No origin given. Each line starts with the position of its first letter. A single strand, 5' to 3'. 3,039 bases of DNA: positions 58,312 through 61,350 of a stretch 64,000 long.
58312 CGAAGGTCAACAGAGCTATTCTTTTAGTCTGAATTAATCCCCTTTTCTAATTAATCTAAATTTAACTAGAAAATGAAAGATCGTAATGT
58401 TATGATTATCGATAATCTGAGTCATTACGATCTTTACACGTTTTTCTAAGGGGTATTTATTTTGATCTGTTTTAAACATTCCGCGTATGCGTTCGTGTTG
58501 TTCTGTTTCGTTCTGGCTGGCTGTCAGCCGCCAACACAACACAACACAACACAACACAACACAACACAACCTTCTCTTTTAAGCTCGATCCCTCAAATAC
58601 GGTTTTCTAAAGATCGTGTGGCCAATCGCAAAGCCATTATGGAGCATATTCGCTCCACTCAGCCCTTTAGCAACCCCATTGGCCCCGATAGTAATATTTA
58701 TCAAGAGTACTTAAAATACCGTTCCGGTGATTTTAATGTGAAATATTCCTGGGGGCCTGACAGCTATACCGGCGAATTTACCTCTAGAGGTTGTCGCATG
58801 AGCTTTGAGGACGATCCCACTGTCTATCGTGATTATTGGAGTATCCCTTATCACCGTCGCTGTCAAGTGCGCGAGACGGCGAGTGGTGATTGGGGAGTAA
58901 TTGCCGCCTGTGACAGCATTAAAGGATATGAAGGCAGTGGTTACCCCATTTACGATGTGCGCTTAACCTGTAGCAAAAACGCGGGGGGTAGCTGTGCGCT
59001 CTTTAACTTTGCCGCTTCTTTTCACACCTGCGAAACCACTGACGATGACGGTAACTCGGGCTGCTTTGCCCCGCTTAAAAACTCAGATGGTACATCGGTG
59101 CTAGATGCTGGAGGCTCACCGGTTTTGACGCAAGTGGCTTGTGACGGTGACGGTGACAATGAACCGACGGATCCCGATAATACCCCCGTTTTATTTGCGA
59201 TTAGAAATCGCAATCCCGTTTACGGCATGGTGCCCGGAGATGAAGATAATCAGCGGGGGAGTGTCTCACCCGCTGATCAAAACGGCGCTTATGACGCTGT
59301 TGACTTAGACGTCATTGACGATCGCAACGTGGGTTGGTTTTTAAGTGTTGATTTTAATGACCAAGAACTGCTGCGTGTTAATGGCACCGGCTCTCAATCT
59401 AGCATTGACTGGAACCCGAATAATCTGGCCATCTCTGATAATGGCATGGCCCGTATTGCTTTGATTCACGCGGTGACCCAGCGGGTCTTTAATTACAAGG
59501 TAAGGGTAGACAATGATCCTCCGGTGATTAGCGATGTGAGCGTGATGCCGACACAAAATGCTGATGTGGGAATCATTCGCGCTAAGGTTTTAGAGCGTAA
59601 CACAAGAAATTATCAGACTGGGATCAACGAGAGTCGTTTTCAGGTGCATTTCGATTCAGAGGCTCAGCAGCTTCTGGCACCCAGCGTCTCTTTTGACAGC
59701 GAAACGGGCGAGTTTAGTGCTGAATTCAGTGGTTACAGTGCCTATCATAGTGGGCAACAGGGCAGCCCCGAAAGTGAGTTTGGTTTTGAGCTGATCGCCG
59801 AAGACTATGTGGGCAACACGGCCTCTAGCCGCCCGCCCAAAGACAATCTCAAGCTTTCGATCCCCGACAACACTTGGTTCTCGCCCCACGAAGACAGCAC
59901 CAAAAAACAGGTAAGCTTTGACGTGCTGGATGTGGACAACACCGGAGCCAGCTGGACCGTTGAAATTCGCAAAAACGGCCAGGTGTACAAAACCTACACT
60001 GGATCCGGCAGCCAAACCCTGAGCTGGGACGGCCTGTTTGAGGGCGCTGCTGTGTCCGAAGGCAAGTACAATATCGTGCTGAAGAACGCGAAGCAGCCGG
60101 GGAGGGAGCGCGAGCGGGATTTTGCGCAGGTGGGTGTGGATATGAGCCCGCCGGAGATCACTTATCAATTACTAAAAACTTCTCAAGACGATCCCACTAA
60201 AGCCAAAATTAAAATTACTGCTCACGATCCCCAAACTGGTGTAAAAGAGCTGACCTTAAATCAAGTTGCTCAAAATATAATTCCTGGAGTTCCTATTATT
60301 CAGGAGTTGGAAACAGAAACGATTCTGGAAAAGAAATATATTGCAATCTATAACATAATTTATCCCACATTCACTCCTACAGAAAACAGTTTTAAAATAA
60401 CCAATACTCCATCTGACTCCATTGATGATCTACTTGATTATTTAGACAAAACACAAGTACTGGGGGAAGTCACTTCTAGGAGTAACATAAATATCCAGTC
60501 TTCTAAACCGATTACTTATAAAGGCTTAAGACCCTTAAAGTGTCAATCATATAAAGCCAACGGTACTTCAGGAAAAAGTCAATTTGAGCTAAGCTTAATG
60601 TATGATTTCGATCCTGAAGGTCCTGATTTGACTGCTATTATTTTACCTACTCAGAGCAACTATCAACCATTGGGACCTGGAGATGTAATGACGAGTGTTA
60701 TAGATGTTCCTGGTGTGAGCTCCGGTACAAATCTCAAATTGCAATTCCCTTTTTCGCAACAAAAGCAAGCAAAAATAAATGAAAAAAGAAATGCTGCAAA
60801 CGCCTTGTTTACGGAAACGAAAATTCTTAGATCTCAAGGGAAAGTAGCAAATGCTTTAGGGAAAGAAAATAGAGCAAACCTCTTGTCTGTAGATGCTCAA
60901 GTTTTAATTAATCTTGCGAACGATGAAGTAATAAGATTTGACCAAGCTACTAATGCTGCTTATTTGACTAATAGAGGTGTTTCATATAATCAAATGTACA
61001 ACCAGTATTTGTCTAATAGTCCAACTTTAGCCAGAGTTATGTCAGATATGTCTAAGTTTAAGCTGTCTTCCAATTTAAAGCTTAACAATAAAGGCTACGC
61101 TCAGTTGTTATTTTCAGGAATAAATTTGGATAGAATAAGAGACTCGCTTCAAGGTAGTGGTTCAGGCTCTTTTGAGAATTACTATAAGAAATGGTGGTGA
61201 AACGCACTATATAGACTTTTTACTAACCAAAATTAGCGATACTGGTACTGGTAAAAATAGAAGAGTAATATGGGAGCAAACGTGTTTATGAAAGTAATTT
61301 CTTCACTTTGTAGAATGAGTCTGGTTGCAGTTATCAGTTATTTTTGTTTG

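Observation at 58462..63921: Lipoprotein gene with swappable C-terminal module, downstream orphan cassette and paired small secreted-protein genes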

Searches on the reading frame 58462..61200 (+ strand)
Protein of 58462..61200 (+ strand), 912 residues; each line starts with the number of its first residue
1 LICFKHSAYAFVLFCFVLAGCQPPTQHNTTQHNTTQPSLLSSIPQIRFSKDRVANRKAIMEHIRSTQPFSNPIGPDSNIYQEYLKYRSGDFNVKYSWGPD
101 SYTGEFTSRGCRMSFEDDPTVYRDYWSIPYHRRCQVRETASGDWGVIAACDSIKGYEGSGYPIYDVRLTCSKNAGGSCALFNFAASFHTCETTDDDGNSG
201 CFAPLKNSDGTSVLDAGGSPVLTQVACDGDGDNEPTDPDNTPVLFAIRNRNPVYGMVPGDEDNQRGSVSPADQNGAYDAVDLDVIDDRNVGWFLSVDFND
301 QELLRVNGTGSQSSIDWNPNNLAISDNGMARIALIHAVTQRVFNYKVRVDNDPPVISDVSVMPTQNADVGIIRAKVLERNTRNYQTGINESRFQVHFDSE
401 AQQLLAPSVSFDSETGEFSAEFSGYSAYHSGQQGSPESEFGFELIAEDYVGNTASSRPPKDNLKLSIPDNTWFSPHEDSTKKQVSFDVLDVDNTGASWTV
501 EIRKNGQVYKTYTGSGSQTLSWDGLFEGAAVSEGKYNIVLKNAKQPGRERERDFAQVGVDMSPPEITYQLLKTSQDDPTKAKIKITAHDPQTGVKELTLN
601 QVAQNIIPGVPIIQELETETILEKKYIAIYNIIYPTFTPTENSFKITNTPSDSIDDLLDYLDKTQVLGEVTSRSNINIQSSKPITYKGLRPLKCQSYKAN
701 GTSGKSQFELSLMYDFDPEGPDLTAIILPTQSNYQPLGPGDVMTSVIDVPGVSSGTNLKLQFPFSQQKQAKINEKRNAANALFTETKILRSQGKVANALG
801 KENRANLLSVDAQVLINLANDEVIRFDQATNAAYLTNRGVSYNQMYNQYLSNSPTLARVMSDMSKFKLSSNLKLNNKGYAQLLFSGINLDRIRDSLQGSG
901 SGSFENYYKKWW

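Call 7: search_protein_families(library=pfam, proteins=[window:58462-61200:+], max_evalue=1)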
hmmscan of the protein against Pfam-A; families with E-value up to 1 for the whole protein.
window:58462-61200:+ (912 aa): 2 families
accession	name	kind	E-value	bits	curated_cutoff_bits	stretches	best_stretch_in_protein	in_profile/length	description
PF00024.32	PAN_1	-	0.14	12.5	21.4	1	169-206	30-63/76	PAN domain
PF19077.6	Big_13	-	0.27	12.2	27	1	481-560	26-101/102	Bacterial Ig-like domain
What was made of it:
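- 59854..60126 (+): Last constant domain of the carrier (about aa 465-555). It is a FlgD_ig-like beta-sandwich whose 3' part forms the recombination block. Call 7: only a weak Big_13 hit on the window protein itself.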

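Call 13: find_homologous_proteins(query=window:58462-61200:+)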
Query window:58462-61200:+ (912 aa): 1 proteins with E <= 0.001 among 6436 candidates.
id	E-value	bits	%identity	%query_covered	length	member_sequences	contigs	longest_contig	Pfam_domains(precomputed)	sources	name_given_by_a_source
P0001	0.0e+0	2106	100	100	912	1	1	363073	-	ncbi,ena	-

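Call 14: find_encoding_contigs(protein=window:58462-61200:+, flank=10000)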
Protein window:58462-61200:+ (912 aa): no gene with exactly this product is on record in the collection.

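Call 32: search_protein_representatives(protein=window:58462-61200:+)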
Query: 912 residues. Proteins with E-value up to 0.001 (for the whole library): 49; up to 1e-10: 17; up to 1e-30: 9. The best 49 are listed.
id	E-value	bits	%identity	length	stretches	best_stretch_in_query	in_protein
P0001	0.0e+00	2106.2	100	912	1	1-912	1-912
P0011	1.6e-86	307.8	82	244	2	753-904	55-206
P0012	5.6e-45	170.4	35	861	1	227-611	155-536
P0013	1.3e-44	169.2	30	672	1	255-727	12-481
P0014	7.0e-43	163.4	32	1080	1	137-593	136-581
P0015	2.5e-42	161.6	32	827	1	240-599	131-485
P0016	7.8e-39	150.0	32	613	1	186-574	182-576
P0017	5.3e-35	137.3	32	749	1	236-615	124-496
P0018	5.7e-31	124.0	59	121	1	508-619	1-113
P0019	3.8e-29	118.0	83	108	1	485-554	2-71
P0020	1.0e-24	103.3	29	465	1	468-748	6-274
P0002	2.5e-20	88.8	41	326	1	540-732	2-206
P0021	3.9e-16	74.9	38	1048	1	457-623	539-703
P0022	3.4e-15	71.8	50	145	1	507-596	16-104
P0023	5.9e-15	71.0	30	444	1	469-728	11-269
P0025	4.3e-12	61.6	32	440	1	478-743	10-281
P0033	2.4e-08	49.2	39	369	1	557-653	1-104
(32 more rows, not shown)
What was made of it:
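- Tried and rejected: The exhaustive HMMER search (call 32) was what revealed the family.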

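Call 35: search_protein_families(library=pfam, proteins=[P0012, P0013, P0014, P0015, P0017, P0020, P0021, P0023, P0025, P0033], max_evalue=0.1)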
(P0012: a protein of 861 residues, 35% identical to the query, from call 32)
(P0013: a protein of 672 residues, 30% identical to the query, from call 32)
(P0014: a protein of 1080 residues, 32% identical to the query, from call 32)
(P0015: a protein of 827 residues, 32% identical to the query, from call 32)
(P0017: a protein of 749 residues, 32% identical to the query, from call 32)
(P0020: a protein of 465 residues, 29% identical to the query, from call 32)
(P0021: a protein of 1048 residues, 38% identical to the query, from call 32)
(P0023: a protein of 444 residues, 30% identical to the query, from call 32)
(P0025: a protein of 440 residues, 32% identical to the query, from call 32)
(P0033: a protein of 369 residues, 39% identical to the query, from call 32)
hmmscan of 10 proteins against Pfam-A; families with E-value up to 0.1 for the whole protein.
P0012 (861 aa): 2 families
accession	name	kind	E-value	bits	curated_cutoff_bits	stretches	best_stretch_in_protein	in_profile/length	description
PF13585.12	CHU_C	-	5.6e-07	30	27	1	401-475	5-75/86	CHU_C Type IX secretion signal domain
PF13860.13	FlgD_ig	-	5.9e-05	23.4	27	1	445-473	47-76/79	FlgD Ig-like domain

P0013 (672 aa): 4 families
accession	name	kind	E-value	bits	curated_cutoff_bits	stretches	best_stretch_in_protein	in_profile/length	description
PF13860.13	FlgD_ig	-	4.6e-08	33.4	27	1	43-94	19-74/79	FlgD Ig-like domain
PF13585.12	CHU_C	-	1.7e-07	31.7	27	1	21-94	5-71/86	CHU_C Type IX secretion signal domain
PF09134.16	Invasin_D3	-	0.0025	18.7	33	1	43-101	17-75/98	Invasin, domain 3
PF12245.14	Big_3_2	-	0.014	16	23.3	0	169-216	68-112/122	Bacterial Ig-like domain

P0014 (1080 aa): 2 families
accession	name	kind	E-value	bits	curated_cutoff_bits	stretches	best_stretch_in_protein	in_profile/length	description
PF13860.13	FlgD_ig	-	2.6e-09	37.4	27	1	478-536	13-77/79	FlgD Ig-like domain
PF13585.12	CHU_C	-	3.3e-08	34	27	1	460-538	2-76/86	CHU_C Type IX secretion signal domain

P0015 (827 aa): 3 families
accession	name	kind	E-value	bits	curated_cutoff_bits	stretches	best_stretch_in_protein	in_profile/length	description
PF13585.12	CHU_C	-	3.7e-10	40.2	27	1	361-434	6-75/86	CHU_C Type IX secretion signal domain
PF13860.13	FlgD_ig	-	1.9e-09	37.8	27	2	370-432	9-76/79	FlgD Ig-like domain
PF07349.16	DUF1478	-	0.076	13.4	25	0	694-788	44-132/161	Protein of unknown function (DUF1478)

P0017 (749 aa): 6 families
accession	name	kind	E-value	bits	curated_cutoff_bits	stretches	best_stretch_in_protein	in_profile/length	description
PF13585.12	CHU_C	-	5.2e-10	39.8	27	1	353-430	3-76/86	CHU_C Type IX secretion signal domain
PF13860.13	FlgD_ig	-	6.1e-05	23.4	27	1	398-427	47-76/79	FlgD Ig-like domain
PF18474.7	DUF5614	-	0.018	14.8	25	1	362-399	97-135/221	Family of unknown function (DUF5614)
PF18962.6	Por_Secre_tail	-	0.056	14.2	27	0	169-230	8-70/75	Secretion system C-terminal sorting domain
PF15686.10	LYRIC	-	0.061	13.2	30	0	454-504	116-166/426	Lysine-rich CEACAM1 co-isolated protein family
PF24893.1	DUF7743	-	0.077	13.1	27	1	441-516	2-73/120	Domain of unknown function (DUF7743)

P0020 (465 aa): 1 family
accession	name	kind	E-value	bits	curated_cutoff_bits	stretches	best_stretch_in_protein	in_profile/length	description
PF13585.12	CHU_C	-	0.016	15.7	27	1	8-81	5-75/86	CHU_C Type IX secretion signal domain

P0021 (1048 aa): 3 families
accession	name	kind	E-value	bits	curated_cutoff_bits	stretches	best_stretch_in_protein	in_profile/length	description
PF13860.13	FlgD_ig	-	2e-07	31.3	27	2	566-623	15-76/79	FlgD Ig-like domain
PF13585.12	CHU_C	-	0.0029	18.1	27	1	551-626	6-76/86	CHU_C Type IX secretion signal domain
PF05887.16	Trypan_PARP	-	0.0095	16.4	100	1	440-508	41-109/134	Procyclic acidic repetitive protein (PARP)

P0023 (444 aa): 1 family
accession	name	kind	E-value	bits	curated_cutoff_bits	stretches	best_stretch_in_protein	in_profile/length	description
PF13585.12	CHU_C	-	0.0036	17.8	27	0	13-86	6-74/86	CHU_C Type IX secretion signal domain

P0025 (440 aa): 3 families
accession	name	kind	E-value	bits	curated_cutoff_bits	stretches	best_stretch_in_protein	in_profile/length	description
PF13860.13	FlgD_ig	-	1e-06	29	27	1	29-75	26-76/79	FlgD Ig-like domain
PF10029.15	DUF2271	-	0.0067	16.6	27.3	1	45-94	73-121/136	Predicted periplasmic protein (DUF2271)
PF13585.12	CHU_C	-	0.054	14.1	27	0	43-75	42-73/86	CHU_C Type IX secretion signal domain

P0033 (369 aa): 0 families
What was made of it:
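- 58462..61200 (+): Main carrier gene as an open frame (912 aa). It is a predicted outer-membrane lipoprotein with a Cys-rich N-terminal region and a stalk of Ig-like/FlgD_ig-like domains. Its inferred true end is TGA 61289-61291 (942 aa) once one T of the run 61170-61173 is removed. Call 35: FlgD_ig/CHU_C hits fall on the equivalent domain of the homologues.
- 59854..60126 (+): Call 35: FlgD_ig and CHU_C hits on the aligned region of P0012-P0017.
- On CdiA/CdiB contact-dependent inhibition (T5SS): Pfam finds none of these in the window protein or its homologues (calls 7, 35).
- On Rhs/YD-repeat toxins: No RHS hits (calls 7, 35).
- On MafB/MafI (Neisseria): No DUF1020 hit (calls 7, 35).
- Closest known: CdiA-CT/CdiI and Rhs-CT/RhsI orphan modules. 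Different: There is no TPS domain, FHA repeat, CdiB, VENN motif, RHS/YD repeat, PAAR or VgrG (Pfam negative, calls 7, 35).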

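Call 38: find_homologous_proteins(query=A2, max_evalue=0.00001)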
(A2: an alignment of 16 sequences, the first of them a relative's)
Query A2 (16 sequences) (912 aa, profile of the alignment): 3 proteins with E <= 0.00001 among 8000 candidates.
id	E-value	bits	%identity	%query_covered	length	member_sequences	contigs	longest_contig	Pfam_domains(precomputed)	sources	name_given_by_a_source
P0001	3.8e-257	874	100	100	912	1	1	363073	-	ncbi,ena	-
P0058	5.7e-15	73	29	11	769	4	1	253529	PF13585.13,PF13860.13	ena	-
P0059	8.2e-7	46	30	5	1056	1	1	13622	PF13229.13,PF13585.13,PF13860.13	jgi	jgi:flagellar hook assembly protein FlgD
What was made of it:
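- Tried and rejected: The word-indexed protein search with the 912-aa protein (call 13) and with a family alignment (call 38) returned essentially only the query.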

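Call 39: predict_structure(protein=window:58462-61200:+)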
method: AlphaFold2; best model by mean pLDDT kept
length: 912 residues; sequences in the alignment: 1
mean_pLDDT: 33.7   pTM: 0.26
mean pLDDT of the five models: 33.7, 27.0, 25.5, 25.0, 24.2
residues with pLDDT >= 90: 0; 70-90: 4; 50-70: 32; < 50: 876
segments of 3 or more residues with pLDDT < 50: 1-495, 518-523, 527-535, 544-546, 549-551, 553-912
pLDDT, mean of each block of 10 residues (from residue 1): 29 32 29 28 29 36 37 41 41 38 39 35 24 30 31 32 32 33 27 32 32 30 26 30 23 23 25 26 24 25 24 26 27 27 28 33 32 35 32 35 35 37 31 29 30 31 31 28 33 51 66 59 48 52 50 44 39 37 37 35 31 29 29 27 31 36 33 31 37 38 38 37 34 30 31 34 34 35 29 32 31 34 35 35 39 37 32 32 37 38 40 33
secondary structure, 60 per line:
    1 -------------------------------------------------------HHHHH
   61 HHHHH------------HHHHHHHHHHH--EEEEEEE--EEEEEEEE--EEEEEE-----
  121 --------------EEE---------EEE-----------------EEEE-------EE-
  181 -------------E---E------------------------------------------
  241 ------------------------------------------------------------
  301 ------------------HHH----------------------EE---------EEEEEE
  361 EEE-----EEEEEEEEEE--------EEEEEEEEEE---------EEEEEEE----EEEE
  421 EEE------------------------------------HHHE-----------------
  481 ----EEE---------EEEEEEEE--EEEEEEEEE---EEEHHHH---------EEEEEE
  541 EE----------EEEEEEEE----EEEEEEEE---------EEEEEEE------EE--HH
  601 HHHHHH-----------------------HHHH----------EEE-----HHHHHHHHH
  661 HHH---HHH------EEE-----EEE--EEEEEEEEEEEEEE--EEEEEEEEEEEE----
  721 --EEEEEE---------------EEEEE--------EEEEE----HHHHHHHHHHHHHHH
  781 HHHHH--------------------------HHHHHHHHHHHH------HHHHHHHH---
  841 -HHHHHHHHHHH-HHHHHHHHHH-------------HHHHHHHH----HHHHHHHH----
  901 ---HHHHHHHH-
elements in order (helices of 4 or more, strands of 3 or more residues): H56-65 H78-88 E91-97 E100-107 E110-115 E135-137 E147-149 E167-170 E355-363 E369-378 E387-396 E406-412 E417-423 E485-487 E497-504 E507-515 E519-521 H522-525 E535-542 E553-560 E565-572 E582-588 H599-606 H630-633 E644-646 H652-663 E676-678 E684-686 E689-702 E705-716 E723-728 E744-748 E757-761 H766-785 H812-823 H830-837 H842-852 H854-863 H877-884 H889-896 H904-911
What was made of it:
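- Tried and rejected: The single-sequence AlphaFold model of the whole protein was useless (pLDDT 34, call 39).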

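Call 40: find_encoding_contigs(protein=P0015, flank=10000)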
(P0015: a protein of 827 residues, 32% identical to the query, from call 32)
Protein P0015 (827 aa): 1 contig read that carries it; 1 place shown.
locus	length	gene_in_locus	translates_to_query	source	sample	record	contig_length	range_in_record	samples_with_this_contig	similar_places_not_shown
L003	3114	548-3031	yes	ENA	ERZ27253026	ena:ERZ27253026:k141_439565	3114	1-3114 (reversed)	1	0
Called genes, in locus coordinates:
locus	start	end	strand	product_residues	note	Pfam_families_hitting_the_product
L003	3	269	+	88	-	?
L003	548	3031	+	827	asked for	PF13585:CHU_C (weak), PF13860:FlgD_ig (weak)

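Call 41: find_encoding_contigs(protein=P0023, flank=10000)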
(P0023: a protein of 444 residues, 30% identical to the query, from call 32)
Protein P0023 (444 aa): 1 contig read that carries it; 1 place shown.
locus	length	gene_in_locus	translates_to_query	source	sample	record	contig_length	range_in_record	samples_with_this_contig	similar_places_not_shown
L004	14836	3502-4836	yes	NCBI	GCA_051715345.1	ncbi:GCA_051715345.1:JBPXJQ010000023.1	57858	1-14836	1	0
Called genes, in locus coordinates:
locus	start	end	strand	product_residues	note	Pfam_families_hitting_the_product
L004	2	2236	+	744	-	?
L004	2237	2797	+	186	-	-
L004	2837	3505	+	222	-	-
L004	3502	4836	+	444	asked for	-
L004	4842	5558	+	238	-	-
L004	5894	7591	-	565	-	PF02463:SMC_N, PF13476:AAA_23, PF13555:AAA_29 (weak)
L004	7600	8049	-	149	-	PF01152:Bac_globin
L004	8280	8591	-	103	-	PF14076:DUF4258 (weak)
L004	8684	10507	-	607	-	PF13428:TPR_14 (faint), PF14559:TPR_19 (faint), PF13431:TPR_17 (faint), PF13371:TPR_9 (weak), PF13432:TPR_16, PF00515:TPR_1 (weak), PF23914:TPR_CcmH_CycH (weak), PF13844:Glyco_transf_41, +4 more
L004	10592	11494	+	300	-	-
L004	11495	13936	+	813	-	PF17191:RecG_wedge, PF00270:DEAD, PF04851:ResIII (weak), PF00271:Helicase_C, PF19833:RecG_dom3_C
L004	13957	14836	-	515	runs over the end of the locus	PF00999:Na_H_Exchanger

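Call 46: find_encoding_contigs(protein=P0011, flank=10000)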
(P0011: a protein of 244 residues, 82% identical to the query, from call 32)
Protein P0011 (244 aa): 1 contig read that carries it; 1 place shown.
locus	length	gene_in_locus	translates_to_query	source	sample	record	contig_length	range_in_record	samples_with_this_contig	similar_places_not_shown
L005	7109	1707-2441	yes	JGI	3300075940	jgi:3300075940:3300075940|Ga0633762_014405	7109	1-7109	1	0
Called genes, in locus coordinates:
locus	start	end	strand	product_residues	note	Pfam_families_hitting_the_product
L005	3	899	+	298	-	?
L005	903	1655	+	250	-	-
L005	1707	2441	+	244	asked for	-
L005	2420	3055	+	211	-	-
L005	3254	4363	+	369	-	-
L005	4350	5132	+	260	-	-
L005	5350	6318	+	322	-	-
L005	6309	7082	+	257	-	-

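Call 47: find_encoding_contigs(protein=P0018, flank=10000)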
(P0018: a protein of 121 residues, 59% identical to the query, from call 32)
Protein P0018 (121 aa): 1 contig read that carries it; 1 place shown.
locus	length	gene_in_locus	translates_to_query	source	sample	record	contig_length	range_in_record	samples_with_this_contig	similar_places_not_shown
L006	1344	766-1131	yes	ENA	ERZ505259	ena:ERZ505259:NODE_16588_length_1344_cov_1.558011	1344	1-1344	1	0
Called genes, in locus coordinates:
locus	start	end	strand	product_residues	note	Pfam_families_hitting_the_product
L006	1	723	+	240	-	?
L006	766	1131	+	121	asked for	-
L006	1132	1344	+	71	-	?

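Call 48: find_encoding_contigs(protein=P0019, flank=10000)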
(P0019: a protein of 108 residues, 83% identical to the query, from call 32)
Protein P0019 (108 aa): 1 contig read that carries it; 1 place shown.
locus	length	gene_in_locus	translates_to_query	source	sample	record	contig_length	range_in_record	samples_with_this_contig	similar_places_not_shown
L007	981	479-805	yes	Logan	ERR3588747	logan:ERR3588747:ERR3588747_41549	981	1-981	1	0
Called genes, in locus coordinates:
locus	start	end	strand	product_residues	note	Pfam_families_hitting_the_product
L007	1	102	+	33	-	?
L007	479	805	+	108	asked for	-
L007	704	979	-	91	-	?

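Call 51: search_protein_families(library=pfam, proteins=[L004:1295-2236:+, L004:2237-2797:+, L004:2837-3505:+, L004:4842-5558:+, L005:903-1655:+, L005:2420-3055:+, L005:4326-5132:+, L005:6309-7082:+], max_evalue=5)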
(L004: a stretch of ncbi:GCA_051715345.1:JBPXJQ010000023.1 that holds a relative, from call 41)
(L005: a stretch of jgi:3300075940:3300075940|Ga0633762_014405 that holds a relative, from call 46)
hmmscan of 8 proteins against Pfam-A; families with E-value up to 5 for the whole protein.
L004:1295-2236:+ (313 aa): 2 families
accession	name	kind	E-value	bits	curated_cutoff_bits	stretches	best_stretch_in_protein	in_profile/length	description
PF08730.15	Rad33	-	0.027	14.9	21.7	1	154-190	18-55/165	Rad33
PF19104.5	DUF5791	-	0.2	12.3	27.4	1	42-97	30-85/124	Family of unknown function (DUF5791)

L004:2237-2797:+ (186 aa): 1 family
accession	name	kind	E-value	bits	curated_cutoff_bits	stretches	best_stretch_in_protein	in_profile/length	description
PF12729.13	4HB_MCP_1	-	0.095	12.7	27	1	11-55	63-107/181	Four helix bundle sensory module for signal transduction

L004:2837-3505:+ (222 aa): 0 families

L004:4842-5558:+ (238 aa): 0 families

L005:903-1655:+ (250 aa): 0 families

L005:2420-3055:+ (211 aa): 0 families

L005:4326-5132:+ (268 aa): 1 family
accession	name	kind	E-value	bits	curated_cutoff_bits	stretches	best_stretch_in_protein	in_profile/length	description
PF07256.17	DUF1435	-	0.088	13.4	22.9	1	210-241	25-56/75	Protein of unknown function (DUF1435)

L005:6309-7082:+ (257 aa): 0 families
